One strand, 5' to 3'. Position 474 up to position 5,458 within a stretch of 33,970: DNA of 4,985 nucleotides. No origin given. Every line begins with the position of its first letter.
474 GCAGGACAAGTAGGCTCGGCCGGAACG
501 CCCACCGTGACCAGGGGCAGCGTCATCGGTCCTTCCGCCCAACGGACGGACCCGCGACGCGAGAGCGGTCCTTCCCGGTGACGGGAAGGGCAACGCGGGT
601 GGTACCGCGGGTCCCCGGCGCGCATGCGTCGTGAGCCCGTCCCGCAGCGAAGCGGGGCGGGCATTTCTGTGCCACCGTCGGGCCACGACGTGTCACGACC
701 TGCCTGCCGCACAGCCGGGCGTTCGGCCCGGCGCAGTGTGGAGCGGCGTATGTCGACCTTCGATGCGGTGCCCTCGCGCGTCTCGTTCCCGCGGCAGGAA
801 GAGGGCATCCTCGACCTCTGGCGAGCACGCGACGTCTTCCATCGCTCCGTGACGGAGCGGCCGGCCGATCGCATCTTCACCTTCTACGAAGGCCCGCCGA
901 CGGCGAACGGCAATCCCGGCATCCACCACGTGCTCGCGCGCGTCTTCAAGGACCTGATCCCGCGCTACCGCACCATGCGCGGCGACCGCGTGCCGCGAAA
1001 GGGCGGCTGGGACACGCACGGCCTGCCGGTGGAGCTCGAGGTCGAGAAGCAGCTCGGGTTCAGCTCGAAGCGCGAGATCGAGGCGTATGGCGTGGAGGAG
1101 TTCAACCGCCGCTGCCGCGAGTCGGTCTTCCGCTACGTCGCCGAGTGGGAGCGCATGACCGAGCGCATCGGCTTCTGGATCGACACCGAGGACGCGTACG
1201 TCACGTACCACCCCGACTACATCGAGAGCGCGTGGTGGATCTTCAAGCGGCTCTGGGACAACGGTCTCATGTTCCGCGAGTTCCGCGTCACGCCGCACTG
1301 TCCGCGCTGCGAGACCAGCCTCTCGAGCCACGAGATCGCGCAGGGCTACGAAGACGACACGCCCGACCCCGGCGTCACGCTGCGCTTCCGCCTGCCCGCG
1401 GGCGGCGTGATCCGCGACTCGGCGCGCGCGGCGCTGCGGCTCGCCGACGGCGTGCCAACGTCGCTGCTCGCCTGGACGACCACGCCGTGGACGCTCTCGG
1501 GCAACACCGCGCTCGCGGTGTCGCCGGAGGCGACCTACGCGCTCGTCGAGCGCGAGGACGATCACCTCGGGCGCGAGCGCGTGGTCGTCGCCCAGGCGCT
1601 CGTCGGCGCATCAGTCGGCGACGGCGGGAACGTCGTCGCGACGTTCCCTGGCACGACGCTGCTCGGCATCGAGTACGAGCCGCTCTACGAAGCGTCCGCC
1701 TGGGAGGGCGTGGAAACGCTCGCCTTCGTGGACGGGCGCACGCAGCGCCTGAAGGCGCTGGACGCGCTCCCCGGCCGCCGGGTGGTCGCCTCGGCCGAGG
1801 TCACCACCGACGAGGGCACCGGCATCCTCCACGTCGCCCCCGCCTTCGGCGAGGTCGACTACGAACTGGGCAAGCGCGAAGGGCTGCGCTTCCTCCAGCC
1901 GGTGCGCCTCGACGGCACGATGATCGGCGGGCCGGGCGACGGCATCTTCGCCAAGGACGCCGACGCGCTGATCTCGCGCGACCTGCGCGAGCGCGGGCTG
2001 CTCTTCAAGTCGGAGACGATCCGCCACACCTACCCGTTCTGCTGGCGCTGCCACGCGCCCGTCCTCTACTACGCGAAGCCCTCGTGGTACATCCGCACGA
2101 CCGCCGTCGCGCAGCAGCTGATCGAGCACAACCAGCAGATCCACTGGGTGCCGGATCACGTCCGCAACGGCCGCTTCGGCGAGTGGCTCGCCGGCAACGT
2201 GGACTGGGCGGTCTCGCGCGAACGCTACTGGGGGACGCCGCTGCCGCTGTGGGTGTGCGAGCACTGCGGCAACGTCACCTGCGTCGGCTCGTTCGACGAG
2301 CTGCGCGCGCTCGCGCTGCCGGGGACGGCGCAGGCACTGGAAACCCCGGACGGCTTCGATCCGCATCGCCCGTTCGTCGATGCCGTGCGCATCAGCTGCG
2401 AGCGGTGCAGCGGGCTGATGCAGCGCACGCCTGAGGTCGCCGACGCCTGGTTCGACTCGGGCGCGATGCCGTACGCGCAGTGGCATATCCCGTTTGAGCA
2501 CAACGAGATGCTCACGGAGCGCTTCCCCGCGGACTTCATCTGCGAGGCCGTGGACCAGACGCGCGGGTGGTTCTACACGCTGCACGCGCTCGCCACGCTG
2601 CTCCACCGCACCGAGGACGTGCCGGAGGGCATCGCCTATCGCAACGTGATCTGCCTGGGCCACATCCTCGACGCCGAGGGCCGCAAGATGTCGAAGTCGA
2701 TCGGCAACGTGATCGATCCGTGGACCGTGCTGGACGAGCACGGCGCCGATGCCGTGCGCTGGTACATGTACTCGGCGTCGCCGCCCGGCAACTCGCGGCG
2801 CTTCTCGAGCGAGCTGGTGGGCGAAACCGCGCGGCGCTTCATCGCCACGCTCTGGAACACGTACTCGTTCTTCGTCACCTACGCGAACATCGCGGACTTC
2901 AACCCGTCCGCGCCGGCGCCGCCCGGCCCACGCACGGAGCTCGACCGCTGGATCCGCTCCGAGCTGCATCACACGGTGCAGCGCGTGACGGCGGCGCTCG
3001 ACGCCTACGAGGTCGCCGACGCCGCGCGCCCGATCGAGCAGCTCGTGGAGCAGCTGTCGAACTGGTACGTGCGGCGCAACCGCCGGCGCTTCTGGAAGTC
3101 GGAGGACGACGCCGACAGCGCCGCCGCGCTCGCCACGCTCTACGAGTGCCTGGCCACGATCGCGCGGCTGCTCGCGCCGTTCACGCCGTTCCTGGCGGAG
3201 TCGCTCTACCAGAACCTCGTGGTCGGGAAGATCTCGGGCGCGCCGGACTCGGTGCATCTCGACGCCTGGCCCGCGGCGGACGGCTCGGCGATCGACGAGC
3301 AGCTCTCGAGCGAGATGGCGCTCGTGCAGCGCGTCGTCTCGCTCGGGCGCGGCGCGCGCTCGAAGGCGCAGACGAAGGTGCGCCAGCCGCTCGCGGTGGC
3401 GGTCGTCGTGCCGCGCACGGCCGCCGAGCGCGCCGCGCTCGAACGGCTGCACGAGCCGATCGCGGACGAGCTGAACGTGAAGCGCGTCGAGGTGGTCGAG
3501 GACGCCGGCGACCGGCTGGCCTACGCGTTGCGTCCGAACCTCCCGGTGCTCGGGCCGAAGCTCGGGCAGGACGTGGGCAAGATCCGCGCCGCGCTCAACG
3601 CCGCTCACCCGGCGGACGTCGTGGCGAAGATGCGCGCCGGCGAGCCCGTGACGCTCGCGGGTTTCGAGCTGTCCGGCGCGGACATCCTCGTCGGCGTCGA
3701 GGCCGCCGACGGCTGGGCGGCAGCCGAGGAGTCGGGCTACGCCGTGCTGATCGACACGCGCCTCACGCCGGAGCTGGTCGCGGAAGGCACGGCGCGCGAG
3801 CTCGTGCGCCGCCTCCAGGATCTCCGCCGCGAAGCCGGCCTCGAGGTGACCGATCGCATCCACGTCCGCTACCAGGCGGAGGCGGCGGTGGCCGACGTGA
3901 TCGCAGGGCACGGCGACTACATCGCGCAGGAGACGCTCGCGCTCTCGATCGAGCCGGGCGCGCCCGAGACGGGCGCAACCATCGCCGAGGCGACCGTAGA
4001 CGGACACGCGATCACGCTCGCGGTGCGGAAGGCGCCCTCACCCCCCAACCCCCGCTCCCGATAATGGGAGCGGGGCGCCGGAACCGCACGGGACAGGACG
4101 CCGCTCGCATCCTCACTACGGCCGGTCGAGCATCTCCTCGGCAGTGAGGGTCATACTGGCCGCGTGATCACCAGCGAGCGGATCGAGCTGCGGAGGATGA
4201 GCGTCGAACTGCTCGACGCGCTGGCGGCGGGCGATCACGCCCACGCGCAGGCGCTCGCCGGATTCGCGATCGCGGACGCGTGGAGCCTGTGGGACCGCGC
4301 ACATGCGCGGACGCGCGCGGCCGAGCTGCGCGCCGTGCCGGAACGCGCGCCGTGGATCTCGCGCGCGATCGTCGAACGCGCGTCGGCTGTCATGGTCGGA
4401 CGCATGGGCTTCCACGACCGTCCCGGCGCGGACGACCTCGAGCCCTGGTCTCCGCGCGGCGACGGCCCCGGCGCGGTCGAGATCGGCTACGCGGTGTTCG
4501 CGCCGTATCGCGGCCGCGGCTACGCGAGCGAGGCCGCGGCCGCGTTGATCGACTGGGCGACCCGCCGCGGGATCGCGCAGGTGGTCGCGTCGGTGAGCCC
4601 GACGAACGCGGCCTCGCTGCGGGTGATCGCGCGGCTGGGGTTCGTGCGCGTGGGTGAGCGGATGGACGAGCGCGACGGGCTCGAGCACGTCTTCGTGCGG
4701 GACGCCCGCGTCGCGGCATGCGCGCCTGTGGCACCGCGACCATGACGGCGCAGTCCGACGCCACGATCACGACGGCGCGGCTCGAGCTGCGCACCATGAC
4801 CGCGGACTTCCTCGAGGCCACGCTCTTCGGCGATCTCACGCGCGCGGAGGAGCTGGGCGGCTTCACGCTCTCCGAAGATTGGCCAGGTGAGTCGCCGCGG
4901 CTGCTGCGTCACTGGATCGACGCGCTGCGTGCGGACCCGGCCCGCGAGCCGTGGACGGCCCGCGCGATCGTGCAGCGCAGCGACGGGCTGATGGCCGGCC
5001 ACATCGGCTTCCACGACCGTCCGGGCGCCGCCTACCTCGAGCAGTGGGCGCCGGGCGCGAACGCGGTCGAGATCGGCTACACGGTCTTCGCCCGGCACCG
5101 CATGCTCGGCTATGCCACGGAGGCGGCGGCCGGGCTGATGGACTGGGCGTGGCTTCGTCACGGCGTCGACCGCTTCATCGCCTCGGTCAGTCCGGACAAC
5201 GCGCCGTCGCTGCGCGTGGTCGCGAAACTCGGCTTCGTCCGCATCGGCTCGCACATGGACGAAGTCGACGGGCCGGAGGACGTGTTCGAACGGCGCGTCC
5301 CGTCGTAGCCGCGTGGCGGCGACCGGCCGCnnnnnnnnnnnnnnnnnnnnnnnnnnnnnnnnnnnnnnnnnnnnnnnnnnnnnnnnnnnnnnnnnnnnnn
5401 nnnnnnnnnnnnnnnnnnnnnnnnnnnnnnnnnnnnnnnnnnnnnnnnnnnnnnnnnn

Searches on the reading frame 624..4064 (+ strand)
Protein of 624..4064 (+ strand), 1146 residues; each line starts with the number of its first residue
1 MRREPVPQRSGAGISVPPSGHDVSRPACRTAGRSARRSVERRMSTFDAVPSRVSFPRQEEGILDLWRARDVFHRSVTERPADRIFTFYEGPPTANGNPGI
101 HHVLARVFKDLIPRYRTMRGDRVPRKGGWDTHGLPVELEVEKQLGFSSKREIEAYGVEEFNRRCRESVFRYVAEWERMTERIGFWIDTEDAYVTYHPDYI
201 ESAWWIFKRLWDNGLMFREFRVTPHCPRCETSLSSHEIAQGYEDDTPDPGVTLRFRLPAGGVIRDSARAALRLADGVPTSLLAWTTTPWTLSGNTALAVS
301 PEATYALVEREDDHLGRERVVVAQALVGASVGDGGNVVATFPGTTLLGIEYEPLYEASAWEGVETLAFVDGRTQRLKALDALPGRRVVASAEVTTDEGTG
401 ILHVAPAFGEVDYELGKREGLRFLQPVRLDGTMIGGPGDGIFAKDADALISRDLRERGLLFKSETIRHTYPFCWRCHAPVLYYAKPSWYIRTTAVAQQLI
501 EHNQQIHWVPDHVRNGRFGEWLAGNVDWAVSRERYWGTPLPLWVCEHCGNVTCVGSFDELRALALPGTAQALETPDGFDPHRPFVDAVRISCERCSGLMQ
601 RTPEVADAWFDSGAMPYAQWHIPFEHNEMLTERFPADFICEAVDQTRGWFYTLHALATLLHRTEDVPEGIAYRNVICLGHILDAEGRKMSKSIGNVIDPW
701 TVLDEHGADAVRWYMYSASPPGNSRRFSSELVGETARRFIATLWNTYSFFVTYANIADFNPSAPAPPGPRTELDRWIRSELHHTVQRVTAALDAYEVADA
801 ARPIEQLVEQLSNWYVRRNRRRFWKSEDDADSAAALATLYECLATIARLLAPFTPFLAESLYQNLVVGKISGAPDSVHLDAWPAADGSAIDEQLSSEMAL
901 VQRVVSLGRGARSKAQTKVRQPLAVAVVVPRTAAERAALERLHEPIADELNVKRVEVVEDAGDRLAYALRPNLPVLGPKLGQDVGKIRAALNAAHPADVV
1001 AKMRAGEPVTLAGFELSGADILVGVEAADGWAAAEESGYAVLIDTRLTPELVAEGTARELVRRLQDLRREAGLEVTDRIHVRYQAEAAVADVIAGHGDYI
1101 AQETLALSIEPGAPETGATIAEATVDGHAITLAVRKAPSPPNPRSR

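Call 62: search_protein_families(library=pfam, proteins=[window:624-4064:+], max_evalue=0.00001)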
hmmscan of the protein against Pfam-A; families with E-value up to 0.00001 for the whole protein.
window:624-4064:+ (1146 aa): 4 families
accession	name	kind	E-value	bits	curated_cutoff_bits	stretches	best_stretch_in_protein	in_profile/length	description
PF00133.28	tRNA-synt_1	-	5.6e-114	381.5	22.7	1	62-721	2-407/414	tRNA synthetases class I (I, L, M and V)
PF19302.4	DUF5915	-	6.7e-45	153.5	27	1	945-1136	3-194/195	Domain of unknown function (DUF5915)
PF08264.19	Anticodon_1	-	1.2e-35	123.1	25.1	1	774-926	1-147/148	Anticodon-binding domain of tRNA ligase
PF09334.17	tRNA-synt_1g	-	3.8e-14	52.7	20.1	1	674-733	313-372/391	tRNA synthetases class I (M)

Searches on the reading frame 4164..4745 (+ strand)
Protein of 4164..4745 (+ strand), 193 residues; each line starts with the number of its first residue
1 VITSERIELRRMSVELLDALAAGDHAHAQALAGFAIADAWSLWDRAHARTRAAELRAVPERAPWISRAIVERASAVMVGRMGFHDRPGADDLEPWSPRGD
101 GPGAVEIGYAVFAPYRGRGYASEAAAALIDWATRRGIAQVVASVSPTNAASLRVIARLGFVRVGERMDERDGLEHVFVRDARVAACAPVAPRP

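Call 62: search_protein_families(library=pfam, proteins=[window:4164-4745:+], max_evalue=0.00001)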
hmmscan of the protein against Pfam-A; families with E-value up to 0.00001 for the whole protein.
window:4164-4745:+ (193 aa): 2 families
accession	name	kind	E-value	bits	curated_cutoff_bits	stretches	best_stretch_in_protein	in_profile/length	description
PF13302.13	Acetyltransf_3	-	1.2e-20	75.1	25.4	1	6-161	1-138/138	Acetyltransferase (GNAT) domain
PF00583.31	Acetyltransf_1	-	6.1e-12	46.3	20.7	1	62-160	34-116/116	Acetyltransferase (GNAT) family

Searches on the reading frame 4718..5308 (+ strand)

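Call 62: search_protein_families(library=pfam, proteins=[window:4718-5308:+], max_evalue=0.00001)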
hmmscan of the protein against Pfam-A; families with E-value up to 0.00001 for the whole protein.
window:4718-5308:+ (196 aa): 2 families
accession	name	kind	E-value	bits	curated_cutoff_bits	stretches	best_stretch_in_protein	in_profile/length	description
PF13302.13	Acetyltransf_3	-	5.9e-21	76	25.4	1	21-174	1-138/138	Acetyltransferase (GNAT) domain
PF00583.31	Acetyltransf_1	-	4.9e-09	36.9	20.7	1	52-173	13-116/116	Acetyltransferase (GNAT) family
